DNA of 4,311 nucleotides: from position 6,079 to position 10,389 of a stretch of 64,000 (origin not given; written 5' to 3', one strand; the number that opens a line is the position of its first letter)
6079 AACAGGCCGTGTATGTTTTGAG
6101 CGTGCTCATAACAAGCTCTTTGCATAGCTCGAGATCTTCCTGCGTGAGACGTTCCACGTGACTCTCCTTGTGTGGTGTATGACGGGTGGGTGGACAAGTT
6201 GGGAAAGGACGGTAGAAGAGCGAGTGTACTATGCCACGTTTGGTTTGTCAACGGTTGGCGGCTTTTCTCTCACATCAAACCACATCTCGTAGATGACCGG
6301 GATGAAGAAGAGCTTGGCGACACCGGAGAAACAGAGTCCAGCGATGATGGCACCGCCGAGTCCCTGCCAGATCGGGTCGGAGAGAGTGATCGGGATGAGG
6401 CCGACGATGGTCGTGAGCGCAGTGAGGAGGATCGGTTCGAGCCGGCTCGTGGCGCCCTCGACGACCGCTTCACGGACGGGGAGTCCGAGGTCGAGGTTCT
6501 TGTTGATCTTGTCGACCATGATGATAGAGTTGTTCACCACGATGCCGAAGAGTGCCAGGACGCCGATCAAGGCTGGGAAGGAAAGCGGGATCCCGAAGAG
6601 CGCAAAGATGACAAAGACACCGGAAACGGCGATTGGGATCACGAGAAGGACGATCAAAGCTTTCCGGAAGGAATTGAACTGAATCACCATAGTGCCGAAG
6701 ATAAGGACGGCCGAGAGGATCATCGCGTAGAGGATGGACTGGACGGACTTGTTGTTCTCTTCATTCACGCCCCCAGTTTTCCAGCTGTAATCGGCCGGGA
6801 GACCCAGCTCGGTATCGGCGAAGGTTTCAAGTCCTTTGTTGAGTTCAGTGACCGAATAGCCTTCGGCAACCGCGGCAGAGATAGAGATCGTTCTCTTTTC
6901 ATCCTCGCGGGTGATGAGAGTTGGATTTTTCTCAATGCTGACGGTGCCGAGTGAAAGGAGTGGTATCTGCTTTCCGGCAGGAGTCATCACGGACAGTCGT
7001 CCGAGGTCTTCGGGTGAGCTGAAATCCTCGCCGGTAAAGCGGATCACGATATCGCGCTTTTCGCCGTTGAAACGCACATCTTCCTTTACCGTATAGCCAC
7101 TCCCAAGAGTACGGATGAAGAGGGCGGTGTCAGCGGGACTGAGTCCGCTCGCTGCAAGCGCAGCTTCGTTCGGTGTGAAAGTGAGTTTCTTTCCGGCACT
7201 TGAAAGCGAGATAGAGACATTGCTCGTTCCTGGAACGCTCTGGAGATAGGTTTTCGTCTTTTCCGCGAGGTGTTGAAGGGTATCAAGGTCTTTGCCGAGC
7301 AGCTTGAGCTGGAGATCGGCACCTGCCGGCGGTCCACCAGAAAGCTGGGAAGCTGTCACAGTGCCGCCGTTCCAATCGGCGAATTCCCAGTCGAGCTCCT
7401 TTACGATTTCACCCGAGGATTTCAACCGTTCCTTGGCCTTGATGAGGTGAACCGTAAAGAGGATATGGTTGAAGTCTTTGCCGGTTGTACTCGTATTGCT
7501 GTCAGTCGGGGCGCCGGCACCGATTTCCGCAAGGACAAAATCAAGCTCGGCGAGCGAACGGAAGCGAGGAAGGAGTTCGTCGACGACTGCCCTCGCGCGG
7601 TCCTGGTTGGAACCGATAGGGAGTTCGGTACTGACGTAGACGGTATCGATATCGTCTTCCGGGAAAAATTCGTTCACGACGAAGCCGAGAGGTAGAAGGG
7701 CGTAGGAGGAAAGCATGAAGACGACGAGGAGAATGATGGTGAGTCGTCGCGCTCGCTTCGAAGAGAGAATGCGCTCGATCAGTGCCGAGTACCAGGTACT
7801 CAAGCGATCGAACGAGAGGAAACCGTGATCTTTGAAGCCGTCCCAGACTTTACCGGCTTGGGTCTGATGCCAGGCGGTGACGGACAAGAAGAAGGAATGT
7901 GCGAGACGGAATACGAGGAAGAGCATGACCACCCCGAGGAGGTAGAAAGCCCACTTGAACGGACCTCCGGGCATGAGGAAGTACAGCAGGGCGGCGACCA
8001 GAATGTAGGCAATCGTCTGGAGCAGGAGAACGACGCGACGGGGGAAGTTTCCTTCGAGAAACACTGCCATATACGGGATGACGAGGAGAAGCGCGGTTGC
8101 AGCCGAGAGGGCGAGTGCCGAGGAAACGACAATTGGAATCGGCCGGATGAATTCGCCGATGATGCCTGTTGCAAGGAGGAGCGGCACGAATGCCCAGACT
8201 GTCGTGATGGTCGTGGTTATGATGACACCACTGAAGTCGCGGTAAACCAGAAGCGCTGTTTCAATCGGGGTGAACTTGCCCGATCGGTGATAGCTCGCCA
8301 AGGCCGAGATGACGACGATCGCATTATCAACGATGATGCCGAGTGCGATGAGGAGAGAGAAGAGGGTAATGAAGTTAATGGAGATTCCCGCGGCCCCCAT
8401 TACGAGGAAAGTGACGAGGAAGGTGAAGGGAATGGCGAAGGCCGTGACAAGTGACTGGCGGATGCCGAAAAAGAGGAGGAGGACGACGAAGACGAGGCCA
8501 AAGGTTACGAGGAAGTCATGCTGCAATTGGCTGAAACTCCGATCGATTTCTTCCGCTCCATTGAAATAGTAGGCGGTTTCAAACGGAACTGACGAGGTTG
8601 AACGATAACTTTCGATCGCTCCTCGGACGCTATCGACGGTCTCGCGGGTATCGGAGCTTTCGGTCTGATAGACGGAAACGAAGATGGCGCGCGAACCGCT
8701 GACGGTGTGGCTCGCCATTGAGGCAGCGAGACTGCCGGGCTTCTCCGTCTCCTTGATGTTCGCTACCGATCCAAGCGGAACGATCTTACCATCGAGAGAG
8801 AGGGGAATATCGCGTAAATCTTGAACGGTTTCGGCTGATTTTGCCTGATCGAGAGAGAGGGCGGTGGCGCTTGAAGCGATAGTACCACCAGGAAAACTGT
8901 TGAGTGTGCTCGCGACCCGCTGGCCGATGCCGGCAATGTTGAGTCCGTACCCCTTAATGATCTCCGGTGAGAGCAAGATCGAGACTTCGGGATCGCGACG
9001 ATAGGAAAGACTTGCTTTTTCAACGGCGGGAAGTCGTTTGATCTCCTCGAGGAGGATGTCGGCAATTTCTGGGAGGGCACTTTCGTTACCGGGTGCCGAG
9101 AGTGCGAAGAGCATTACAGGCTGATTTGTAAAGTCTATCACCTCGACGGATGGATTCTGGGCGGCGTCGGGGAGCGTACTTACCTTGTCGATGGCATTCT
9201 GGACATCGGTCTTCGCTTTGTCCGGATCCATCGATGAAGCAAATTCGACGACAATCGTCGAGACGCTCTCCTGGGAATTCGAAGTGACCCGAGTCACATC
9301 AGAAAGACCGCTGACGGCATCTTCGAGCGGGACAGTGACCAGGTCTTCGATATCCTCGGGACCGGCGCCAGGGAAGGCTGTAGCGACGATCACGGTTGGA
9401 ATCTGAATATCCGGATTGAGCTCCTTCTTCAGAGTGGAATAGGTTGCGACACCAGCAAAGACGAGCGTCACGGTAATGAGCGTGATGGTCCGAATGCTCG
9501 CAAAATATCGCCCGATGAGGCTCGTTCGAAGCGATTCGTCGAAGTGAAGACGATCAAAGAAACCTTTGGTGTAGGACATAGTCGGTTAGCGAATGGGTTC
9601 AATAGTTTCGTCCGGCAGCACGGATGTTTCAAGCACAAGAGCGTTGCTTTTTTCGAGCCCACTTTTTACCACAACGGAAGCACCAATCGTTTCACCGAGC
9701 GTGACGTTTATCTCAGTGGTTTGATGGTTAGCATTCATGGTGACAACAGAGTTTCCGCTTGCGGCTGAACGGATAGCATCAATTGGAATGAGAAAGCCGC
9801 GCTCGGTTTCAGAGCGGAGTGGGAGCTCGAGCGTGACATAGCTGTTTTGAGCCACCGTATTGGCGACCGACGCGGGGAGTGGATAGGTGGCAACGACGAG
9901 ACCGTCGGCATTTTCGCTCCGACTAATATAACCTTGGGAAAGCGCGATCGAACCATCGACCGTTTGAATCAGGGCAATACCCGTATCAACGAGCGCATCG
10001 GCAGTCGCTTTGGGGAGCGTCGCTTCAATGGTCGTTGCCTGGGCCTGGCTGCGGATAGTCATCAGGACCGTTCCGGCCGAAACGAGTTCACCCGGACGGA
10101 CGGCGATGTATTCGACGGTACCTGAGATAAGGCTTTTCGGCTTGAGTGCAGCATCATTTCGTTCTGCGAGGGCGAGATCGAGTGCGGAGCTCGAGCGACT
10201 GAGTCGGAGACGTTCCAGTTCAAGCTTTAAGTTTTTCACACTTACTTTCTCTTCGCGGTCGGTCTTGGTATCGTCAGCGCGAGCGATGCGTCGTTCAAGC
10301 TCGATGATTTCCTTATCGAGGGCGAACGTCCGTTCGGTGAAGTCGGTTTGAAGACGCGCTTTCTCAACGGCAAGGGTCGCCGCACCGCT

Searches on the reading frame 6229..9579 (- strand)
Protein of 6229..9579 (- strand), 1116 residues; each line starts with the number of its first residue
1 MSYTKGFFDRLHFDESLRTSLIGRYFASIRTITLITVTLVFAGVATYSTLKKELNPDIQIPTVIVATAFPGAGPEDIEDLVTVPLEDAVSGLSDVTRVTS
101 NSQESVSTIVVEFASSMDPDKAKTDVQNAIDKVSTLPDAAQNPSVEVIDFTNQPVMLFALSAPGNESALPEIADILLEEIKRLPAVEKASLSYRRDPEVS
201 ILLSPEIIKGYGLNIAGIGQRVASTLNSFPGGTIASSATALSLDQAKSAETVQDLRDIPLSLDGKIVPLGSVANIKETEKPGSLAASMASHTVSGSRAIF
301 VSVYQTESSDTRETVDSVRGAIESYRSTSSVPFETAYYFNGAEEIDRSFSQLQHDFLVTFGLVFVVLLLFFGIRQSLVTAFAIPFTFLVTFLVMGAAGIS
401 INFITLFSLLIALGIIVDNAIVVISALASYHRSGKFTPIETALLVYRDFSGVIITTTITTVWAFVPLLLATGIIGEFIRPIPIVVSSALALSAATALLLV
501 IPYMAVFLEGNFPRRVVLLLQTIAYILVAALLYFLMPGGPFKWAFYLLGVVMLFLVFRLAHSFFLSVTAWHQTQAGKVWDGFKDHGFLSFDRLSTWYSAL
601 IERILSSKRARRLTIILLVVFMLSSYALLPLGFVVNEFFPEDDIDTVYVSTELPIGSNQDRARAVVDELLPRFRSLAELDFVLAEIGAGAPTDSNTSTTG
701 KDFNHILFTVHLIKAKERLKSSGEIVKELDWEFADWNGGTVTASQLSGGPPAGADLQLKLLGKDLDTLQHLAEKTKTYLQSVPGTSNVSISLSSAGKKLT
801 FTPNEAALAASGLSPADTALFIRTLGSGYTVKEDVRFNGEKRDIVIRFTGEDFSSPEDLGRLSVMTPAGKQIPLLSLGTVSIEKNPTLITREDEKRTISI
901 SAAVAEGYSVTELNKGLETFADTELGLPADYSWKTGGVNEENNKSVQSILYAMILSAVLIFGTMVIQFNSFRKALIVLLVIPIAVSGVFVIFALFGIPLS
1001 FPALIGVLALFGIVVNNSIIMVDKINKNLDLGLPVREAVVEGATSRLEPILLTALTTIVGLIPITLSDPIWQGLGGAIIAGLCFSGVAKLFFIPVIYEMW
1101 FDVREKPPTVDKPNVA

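Call 20: search_protein_families(library=pfam, proteins=[window:6229-9579:-], max_evalue=0.001)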
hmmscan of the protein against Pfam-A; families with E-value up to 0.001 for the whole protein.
window:6229-9579:- (1116 aa): 2 families
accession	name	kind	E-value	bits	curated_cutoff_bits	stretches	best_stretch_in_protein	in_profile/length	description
PF00873.25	ACR_tran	-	3.3e-161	538.7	28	2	32-511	12-493/1021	AcrB/AcrD/AcrF family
PF02355.23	SecD_SecF_C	-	3.4e-06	27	20.5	1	945-1083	29-169/189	Protein export membrane protein SecD/SecF, C-terminal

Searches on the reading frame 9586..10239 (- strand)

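Call 20: search_protein_families(library=pfam, proteins=[window:9586-10239:-], max_evalue=0.001)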
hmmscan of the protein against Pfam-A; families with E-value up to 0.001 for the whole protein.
window:9586-10239:- (217 aa): 1 family
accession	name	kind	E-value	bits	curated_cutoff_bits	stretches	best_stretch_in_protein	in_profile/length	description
PF13437.12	HlyD_3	-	3.5e-05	24.9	22.2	1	36-88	4-55/106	HlyD family secretion protein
